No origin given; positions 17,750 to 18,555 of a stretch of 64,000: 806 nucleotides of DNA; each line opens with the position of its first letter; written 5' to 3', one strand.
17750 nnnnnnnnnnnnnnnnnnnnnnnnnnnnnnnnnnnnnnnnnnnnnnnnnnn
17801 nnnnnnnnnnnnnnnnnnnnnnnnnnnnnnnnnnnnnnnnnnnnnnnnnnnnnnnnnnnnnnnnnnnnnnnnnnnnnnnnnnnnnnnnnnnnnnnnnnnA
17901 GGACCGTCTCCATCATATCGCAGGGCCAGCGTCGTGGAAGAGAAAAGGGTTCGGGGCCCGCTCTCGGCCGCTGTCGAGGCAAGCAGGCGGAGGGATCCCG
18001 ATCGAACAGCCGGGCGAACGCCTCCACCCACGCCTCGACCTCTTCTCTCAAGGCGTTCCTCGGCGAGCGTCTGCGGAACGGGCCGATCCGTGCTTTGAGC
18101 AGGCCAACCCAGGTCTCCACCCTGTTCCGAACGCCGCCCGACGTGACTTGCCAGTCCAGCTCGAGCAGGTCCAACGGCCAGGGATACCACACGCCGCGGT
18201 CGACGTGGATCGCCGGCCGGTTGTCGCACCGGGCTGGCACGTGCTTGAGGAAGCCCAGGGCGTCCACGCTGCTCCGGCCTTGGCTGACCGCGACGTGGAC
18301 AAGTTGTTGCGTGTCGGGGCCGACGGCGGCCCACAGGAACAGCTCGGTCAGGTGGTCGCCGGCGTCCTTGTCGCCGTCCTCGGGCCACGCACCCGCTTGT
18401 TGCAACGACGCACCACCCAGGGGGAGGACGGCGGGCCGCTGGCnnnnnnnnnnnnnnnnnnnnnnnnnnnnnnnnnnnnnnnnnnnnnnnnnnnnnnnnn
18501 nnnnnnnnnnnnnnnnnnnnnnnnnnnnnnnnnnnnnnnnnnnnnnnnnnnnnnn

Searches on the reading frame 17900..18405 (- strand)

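Call 19: search_protein_families(library=pfam, proteins=[window:17900-18405:-], max_evalue=0.01)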
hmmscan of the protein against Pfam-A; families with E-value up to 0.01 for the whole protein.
window:17900-18405:- (168 aa): 0 families

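Call 34: search_protein_families(library=ncbifam, proteins=[window:17900-18405:-], max_evalue=1)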
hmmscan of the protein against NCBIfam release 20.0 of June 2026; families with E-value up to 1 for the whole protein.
window:17900-18405:- (168 aa): 2 families
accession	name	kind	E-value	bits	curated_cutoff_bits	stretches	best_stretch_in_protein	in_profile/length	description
NF033587.1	transpos_IS6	equivalog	8.8e-11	41.9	125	1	22-132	84-196/202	IS6 family transposase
NF033588.1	transpos_ISC774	exception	1.6e-07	31.1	200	1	23-134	80-191/195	IS6 family transposase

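Call 48: search_dna_similar(query=window:17900-18405:-, collection=plasmids, mode=protein, max_rows=12)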
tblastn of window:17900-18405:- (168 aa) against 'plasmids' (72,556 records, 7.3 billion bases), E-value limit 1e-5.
Records with a match: 11; places in all: 12; records where one place covers at least 80% of the query: 0.
Best place of each record, by identity: <60% 11.
By first word of the organism name: Natrinema 3; Halocatena 2; Salinigranum 1; Natrarchaeobaculum 1; Halopenitus 1; Natribaculum 1; Halomarina 1; Halobellus 1.
By predicted mobility (MOB-suite, as given by PLSDB): non-mobilizable 11.
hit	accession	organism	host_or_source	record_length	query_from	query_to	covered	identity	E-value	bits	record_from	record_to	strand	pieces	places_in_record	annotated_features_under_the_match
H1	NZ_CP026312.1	Salinigranum rubrum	cell culture,marine solar saltern brine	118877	21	135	68%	42.6%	2e-21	97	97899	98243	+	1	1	DDE-type integrase/transposase/recombinase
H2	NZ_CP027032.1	Natrarchaeobaculum sulfurireducens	Shar-Burdiin hypersaline soda lake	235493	21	131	66%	43.4%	2e-18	88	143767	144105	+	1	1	DDE-type integrase/transposase/recombinase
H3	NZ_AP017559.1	Halopenitus persicus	-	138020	20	131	66%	42.9%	2e-7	98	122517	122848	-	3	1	hypothetical protein (x2)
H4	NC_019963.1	Natrinema pellirubrum DSM 15624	-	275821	21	135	68%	40.9%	4e-20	93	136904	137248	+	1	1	DDE-type integrase/transposase/recombinase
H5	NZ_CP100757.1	Natrinema gelatinilyticum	marine sediment,sediment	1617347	21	131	66%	41.6%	4e-16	81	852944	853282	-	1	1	record has no annotation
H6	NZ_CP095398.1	Natribaculum luteum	cell culture,brine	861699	21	135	68%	39.3%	3e-16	82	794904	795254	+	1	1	DDE-type integrase/transposase/recombinase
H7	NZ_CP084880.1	Natrinema halophilum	pure culture,salt mine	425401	21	114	56%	41.5%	2e-12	71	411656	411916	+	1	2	hypothetical protein (x2)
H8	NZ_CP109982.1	Halocatena marina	cell cuture,Qidong intertidal zone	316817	20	99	48%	47.5%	1e-11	69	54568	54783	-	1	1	DDE-type integrase/transposase/recombinase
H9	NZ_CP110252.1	Halocatena marina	cell cuture,Rudong intertidal zone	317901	20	99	48%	47.5%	1e-11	69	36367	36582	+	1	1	DDE-type integrase/transposase/recombinase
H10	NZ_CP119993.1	Halomarina sp. PSR21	cell culture,saline soil from Tarim ...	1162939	21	84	38%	54.7%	6e-12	69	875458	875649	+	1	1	record has no annotation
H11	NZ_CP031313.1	Halobellus limi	Cell culture,Taibei marine solar ...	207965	32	113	49%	39.8%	6e-8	58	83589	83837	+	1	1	none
